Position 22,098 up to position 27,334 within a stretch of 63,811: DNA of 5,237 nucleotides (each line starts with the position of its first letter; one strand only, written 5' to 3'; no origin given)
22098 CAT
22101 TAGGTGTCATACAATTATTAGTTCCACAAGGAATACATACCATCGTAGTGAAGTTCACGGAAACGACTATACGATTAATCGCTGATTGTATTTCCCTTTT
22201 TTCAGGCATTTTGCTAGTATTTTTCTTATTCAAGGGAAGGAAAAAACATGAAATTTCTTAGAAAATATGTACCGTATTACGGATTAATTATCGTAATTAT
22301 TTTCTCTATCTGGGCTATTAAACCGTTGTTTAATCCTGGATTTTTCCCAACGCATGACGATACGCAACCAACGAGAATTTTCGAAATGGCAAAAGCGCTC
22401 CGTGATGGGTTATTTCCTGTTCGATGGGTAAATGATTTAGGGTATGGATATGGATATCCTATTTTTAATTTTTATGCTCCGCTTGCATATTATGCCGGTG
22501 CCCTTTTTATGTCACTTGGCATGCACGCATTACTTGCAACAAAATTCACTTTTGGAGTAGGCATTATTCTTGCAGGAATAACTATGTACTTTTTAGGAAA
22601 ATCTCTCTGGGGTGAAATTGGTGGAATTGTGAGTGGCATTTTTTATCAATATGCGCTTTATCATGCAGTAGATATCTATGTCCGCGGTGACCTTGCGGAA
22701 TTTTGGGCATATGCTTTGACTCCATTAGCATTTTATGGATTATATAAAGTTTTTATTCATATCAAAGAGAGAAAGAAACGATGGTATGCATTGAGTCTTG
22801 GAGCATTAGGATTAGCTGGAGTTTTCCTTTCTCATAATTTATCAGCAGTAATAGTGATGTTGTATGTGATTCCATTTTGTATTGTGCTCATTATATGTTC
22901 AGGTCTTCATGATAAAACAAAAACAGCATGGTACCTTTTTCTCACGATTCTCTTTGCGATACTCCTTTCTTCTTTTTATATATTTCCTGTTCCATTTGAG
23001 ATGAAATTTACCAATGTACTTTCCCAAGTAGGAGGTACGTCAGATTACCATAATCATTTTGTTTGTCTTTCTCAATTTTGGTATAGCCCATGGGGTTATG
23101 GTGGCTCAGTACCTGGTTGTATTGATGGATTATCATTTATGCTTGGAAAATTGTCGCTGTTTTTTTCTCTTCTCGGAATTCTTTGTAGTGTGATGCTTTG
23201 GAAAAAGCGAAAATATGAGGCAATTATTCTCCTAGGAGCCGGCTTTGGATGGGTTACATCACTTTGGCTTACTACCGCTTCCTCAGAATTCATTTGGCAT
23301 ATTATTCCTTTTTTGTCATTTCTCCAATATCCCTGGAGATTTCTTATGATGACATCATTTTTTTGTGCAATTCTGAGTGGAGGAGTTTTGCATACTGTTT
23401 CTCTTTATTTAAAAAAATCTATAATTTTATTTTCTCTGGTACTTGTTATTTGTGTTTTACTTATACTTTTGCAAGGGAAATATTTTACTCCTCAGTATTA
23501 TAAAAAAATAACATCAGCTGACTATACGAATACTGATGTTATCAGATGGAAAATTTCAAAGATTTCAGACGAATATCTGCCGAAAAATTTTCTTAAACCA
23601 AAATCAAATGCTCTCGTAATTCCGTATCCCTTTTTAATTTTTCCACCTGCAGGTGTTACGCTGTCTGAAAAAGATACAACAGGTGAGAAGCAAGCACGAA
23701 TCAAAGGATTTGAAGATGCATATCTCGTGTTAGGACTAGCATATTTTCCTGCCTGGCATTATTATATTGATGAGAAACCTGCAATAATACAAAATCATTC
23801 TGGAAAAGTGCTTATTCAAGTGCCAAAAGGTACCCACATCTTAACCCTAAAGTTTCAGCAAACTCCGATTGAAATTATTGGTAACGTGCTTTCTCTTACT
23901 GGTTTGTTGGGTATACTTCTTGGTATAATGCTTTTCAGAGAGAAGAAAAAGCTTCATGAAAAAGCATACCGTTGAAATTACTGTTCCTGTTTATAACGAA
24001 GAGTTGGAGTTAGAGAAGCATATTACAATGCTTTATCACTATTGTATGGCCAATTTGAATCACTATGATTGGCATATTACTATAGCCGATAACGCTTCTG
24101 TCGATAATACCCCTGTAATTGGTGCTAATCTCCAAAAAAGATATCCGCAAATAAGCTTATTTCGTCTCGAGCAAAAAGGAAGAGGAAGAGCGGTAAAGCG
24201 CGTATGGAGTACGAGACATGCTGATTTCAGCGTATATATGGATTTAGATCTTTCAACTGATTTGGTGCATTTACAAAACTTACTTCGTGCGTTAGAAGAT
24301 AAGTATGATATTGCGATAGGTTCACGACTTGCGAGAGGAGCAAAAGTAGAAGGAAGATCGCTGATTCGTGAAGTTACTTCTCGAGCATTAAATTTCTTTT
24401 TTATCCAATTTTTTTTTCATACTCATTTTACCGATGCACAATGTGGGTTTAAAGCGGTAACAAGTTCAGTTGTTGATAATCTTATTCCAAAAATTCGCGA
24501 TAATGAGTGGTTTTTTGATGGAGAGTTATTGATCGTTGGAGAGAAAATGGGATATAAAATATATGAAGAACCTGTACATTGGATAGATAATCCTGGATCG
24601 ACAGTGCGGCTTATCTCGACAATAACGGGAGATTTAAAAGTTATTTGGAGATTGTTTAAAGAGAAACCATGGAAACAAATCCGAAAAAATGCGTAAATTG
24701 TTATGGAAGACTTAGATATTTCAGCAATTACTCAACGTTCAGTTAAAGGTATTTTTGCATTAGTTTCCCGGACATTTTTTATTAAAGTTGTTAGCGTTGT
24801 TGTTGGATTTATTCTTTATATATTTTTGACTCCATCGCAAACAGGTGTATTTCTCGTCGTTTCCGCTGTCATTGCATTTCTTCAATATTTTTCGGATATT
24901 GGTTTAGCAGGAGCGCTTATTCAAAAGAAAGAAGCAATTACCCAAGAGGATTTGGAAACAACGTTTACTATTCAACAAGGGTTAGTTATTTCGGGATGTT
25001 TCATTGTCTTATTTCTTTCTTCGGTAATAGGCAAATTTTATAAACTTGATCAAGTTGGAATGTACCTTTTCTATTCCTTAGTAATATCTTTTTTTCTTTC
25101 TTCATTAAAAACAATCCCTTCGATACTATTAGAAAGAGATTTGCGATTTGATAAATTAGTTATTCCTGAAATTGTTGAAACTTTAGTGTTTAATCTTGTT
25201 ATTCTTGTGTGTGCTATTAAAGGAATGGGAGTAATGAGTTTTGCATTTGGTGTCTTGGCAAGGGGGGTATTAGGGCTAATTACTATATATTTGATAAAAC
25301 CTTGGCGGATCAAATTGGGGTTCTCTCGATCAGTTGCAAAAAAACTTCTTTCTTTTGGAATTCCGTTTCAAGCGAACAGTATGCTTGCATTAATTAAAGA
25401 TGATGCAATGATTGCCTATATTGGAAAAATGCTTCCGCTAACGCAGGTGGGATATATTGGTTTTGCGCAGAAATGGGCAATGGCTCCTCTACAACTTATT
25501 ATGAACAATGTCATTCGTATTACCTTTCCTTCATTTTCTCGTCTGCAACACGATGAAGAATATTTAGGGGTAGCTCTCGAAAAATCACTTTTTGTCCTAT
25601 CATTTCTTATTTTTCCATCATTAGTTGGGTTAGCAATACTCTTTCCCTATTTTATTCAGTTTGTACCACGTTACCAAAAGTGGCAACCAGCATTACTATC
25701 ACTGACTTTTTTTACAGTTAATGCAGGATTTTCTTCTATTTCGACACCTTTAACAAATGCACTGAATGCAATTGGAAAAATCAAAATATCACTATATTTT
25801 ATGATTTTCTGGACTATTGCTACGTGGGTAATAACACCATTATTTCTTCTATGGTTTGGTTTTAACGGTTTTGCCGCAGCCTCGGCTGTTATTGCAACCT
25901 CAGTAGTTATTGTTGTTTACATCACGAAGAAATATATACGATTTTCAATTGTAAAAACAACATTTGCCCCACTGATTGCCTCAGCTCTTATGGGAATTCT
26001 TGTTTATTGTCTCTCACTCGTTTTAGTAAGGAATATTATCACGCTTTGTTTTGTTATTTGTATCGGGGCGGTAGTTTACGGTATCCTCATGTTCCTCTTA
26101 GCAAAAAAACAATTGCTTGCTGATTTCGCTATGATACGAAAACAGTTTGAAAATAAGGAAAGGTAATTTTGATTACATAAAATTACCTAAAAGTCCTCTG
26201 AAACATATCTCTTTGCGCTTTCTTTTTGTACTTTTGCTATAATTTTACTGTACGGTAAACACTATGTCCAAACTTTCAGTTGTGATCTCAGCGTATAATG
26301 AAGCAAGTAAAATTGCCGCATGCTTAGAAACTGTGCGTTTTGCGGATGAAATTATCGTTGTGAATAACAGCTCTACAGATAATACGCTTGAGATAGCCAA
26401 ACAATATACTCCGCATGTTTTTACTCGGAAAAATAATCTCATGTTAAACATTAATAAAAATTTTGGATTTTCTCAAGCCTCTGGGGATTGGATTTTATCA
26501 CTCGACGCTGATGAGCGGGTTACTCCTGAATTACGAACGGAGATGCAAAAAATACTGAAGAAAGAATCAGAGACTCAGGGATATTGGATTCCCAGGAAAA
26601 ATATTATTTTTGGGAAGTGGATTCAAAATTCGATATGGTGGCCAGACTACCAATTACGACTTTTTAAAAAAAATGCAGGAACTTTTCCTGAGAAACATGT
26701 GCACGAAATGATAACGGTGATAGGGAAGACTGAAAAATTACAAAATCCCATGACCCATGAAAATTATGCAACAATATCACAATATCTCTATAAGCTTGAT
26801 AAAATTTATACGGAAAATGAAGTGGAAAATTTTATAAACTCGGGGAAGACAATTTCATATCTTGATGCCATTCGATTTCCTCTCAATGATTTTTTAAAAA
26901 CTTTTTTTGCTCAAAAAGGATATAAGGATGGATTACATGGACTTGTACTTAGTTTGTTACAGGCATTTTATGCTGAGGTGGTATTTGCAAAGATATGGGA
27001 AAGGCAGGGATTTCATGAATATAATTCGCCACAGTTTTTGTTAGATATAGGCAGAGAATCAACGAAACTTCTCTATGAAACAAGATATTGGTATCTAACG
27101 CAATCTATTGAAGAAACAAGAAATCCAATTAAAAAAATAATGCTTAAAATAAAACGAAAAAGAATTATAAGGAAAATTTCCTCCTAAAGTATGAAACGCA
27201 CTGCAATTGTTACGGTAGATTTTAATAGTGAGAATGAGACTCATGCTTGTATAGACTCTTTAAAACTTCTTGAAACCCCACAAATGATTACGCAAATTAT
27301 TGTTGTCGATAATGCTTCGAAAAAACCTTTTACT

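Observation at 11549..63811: Half of the window is GT-C-type membrane glycosyltransferase paralogs: 19 genes from at least four families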

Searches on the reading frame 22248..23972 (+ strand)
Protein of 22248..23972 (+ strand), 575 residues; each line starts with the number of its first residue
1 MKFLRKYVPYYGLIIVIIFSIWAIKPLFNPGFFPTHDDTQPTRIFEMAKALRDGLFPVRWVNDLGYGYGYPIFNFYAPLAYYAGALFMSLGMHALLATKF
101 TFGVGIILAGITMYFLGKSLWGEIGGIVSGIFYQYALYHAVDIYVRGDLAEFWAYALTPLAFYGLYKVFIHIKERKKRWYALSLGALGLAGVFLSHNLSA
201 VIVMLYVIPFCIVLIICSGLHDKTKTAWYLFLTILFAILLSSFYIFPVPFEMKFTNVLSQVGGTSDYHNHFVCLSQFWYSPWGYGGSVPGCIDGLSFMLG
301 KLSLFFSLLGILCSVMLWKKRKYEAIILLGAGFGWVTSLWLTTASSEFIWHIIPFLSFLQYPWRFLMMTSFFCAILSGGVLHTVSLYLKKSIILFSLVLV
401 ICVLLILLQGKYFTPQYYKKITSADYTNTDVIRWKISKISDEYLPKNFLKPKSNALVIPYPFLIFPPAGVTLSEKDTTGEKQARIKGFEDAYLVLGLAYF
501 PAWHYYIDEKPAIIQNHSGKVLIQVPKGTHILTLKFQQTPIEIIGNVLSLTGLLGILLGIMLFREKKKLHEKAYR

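Call 4: search_protein_families(library=pfam, proteins=[window:22248-23972:+], max_evalue=0.01)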
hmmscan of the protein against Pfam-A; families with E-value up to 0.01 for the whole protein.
window:22248-23972:+ (575 aa): 1 family
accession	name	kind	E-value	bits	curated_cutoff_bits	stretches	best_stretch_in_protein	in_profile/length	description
PF10131.15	PTPS_related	-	1e-10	41.2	26.4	1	73-407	1-304/621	6-pyruvoyl-tetrahydropterin synthase related domain; membrane protein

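Call 57: search_protein_families(library=ncbifam, proteins=[window:22248-23972:+], max_evalue=0.001)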
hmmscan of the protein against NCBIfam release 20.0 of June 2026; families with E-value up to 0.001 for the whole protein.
window:22248-23972:+ (575 aa): 0 families

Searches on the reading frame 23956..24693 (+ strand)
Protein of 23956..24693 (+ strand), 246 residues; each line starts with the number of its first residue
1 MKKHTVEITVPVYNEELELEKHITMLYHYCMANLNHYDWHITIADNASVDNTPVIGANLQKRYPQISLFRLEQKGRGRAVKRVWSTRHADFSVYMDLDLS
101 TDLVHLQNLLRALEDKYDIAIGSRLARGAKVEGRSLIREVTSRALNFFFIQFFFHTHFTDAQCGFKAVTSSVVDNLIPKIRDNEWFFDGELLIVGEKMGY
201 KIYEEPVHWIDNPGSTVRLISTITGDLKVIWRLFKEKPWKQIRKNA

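Call 4: search_protein_families(library=pfam, proteins=[window:23956-24693:+], max_evalue=0.01)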
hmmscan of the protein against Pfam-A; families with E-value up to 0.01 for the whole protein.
window:23956-24693:+ (246 aa): 1 family
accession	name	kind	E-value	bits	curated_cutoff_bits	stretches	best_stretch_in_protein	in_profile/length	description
PF00535.33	Glycos_transf_2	-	2e-18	67.3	23.3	1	8-174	2-165/168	Glycosyl transferase family 2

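Call 21: search_protein_families(library=ncbifam, proteins=[window:23956-24693:+], max_evalue=0.01)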
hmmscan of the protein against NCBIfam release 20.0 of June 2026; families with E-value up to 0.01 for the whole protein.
window:23956-24693:+ (246 aa): 11 families
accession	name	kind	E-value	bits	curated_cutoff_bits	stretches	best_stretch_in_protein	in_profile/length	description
NF041391.1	DPhHxTase_Halo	equivalog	1.1e-07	31.1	375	1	47-216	32-190/213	dolichyl-phosphate hexose transferase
TIGR04182.1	glyco_TIGR04182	equivalog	1.6e-07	31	325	1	6-235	2-216/293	S-layer glycoprotein N-glycosyltransferase AglJ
NF007986.1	PRK10714.1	equivalog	6.4e-07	28.7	529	1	4-177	6-173/316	undecaprenyl-phosphate 4-deoxy-4-formamido-L-arabinose transferase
NF047588.1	GlcsyltransPgfSStrep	equivalog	7.3e-07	28.7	500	1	6-189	3-179/308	glycosyltransferase PgfS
NF038302.1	EPS_HpsE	equivalog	8.6e-06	24.9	300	1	7-90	4-88/307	hormogonium polysaccharide biosynthesis glycosyltransferase HpsE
TIGR03111.1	glyc2_xrt_Gpos1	hypoth_equivalog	1e-05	24.6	363.95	1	5-147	50-186/439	TIGR03111 family XrtG-associated glycosyltransferase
TIGR03937.1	PgaC_IcaA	equivalog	1.6e-05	24.1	422.3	1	4-118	45-155/407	poly-beta-1,6-N-acetyl-D-glucosamine synthase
NF007482.0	PRK10073.1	equivalog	6.8e-05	22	423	1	3-120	5-118/334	glycosyltransferase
NF047683.1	TeichurnBiosyTuaG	equivalog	0.00029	20.6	400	1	3-96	5-91/252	teichuronic acid biosynthesis protein TuaG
NF058614.1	PPMAGASynPpgS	equivalog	0.0021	17.5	370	1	102-209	90-196/226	polyprenyl-phospho-N-acetylgalactosaminyl synthase PpgS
NF010496.0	PRK13915.1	equivalog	0.0031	16.7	262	1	3-101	30-129/307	glucosyl-3-phosphoglycerate synthase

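Call 47: search_solved_structures(query=window:23956-24693:+, max_evalue=0.001)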
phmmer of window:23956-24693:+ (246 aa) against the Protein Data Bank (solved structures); distinct sequences matched with E-value up to 0.001: 1.
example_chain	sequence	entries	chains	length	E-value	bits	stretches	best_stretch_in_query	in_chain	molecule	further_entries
5mlz_A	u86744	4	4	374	4.4e-13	52.4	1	5-176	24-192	Dolichol monophosphate mannose synthase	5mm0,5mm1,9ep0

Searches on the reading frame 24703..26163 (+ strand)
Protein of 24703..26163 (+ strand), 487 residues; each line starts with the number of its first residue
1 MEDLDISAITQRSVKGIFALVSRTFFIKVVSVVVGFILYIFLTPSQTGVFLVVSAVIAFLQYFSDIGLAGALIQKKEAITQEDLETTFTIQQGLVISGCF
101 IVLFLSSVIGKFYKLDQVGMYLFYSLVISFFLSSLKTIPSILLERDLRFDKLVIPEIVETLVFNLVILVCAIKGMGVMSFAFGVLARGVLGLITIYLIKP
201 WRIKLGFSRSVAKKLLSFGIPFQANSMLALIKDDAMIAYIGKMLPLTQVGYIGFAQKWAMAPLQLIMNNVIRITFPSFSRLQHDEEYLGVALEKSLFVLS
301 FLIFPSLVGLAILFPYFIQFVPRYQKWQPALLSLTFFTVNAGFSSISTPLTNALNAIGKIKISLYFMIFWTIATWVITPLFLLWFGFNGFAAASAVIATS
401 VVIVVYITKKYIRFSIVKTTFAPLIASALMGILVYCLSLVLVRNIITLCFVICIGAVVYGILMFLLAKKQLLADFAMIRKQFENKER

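Call 4: search_protein_families(library=pfam, proteins=[window:24703-26163:+], max_evalue=0.01)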
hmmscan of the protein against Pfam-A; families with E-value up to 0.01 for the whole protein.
window:24703-26163:+ (487 aa): 2 families
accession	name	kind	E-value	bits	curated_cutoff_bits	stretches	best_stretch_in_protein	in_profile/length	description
PF13440.11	Polysacc_synt_3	-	2.2e-49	168.7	23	1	41-321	5-283/293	Polysaccharide biosynthesis protein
PF01943.22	Polysacc_synt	-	1.7e-15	57.7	28.2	1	14-282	2-274/274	Polysaccharide biosynthesis protein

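Call 58: search_protein_families(library=ncbifam, proteins=[window:24703-26163:+], max_evalue=0.001)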
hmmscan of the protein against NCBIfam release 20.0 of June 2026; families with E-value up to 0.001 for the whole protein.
window:24703-26163:+ (487 aa): 3 families
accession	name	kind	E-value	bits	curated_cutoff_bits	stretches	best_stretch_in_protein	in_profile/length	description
NF007773.0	PRK10459.1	equivalog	1.9e-40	139.3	273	1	24-474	18-474/492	MOP flippase family protein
NF058658.1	Oglyco_Wzx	exception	1.4e-29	103.5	720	1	9-469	6-466/478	O-glycosylation flippase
NF047674.1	TeichurnBiosyTuaB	equivalog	2.7e-25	89.3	580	1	7-464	2-467/469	teichuronic acid biosynthesis protein TuaB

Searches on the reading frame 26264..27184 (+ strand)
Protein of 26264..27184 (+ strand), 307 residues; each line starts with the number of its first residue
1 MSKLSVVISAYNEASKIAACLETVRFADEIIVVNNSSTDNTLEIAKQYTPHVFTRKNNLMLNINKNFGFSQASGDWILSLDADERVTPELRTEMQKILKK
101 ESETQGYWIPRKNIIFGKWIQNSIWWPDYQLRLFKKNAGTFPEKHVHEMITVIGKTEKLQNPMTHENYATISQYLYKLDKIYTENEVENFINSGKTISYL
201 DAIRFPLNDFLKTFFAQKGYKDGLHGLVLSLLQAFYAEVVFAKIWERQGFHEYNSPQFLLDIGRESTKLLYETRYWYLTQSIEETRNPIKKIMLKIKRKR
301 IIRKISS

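Call 4: search_protein_families(library=pfam, proteins=[window:26264-27184:+], max_evalue=0.01)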
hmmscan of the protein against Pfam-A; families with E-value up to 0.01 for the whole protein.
window:26264-27184:+ (307 aa): 3 families
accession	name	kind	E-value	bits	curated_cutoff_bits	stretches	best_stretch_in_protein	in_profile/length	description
PF00535.33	Glycos_transf_2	-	1.7e-25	90.3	23.3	1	5-136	1-144/168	Glycosyl transferase family 2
PF13704.12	Glyco_tranf_2_4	-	6.3e-05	23.8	27.5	1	12-85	2-83/98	Glycosyl transferase family 2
PF10111.15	Glyco_tranf_2_2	-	0.00026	21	27.3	1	5-99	1-107/276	Glycosyltransferase like family 2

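Call 21: search_protein_families(library=ncbifam, proteins=[window:26264-27184:+], max_evalue=0.01)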
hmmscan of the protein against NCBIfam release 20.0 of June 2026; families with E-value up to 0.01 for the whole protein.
window:26264-27184:+ (307 aa): 14 families
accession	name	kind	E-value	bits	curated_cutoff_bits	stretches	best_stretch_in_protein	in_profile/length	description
TIGR04283.1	glyco_like_mftF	equivalog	4.3e-14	52.6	182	1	4-108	1-107/221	TIGR04283 family arsenosugar biosynthesis glycosyltransferase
NF007482.0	PRK10073.1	equivalog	1.1e-12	47.6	423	1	2-98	6-110/334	glycosyltransferase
TIGR04195.1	S_glycosyl_SunS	equivalog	2.8e-08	33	350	1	7-97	62-154/421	SunS family peptide S-glycosyltransferase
NF041875.1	EPS_EpsD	equivalog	1.3e-06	28.1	370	1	4-101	1-107/325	exopolysaccharide biosynthesis glycosyltransferase EpsD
NF038302.1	EPS_HpsE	equivalog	2.3e-06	26.8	300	1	3-81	2-94/307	hormogonium polysaccharide biosynthesis glycosyltransferase HpsE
NF045692.1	OglycostaseCruG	equivalog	3.8e-06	26.1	600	1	2-100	41-154/386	2'-O-glycosyltransferase CruG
NF010496.0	PRK13915.1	equivalog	5.2e-06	25.8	262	1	3-59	32-95/307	glucosyl-3-phosphoglycerate synthase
NF050050.1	ProtGlycPglI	equivalog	6.6e-06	25.7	500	1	1-100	1-107/306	GalNAc(5)-diNAcBac-PP-undecaprenol beta-1,3-glucosyltransferase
NF047683.1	TeichurnBiosyTuaG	equivalog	1.4e-05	24.8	400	1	3-99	7-112/252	teichuronic acid biosynthesis protein TuaG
NF053739.1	GlytfEpsEBac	equivalog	1.6e-05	24.1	450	1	3-95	2-103/265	glycosyltransferase EpsE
TIGR03937.1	PgaC_IcaA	equivalog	3.5e-05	22.9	422.3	1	3-99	46-151/407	poly-beta-1,6-N-acetyl-D-glucosamine synthase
NF007986.1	PRK10714.1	equivalog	6.6e-05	22.1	529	1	2-97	6-111/316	undecaprenyl-phosphate 4-deoxy-4-formamido-L-arabinose transferase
NF058614.1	PPMAGASynPpgS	equivalog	0.00032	20.2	370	1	6-59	4-58/226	polyprenyl-phospho-N-acetylgalactosaminyl synthase PpgS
TIGR04182.1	glyco_TIGR04182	equivalog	0.0016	17.9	325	1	5-91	3-90/293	S-layer glycoprotein N-glycosyltransferase AglJ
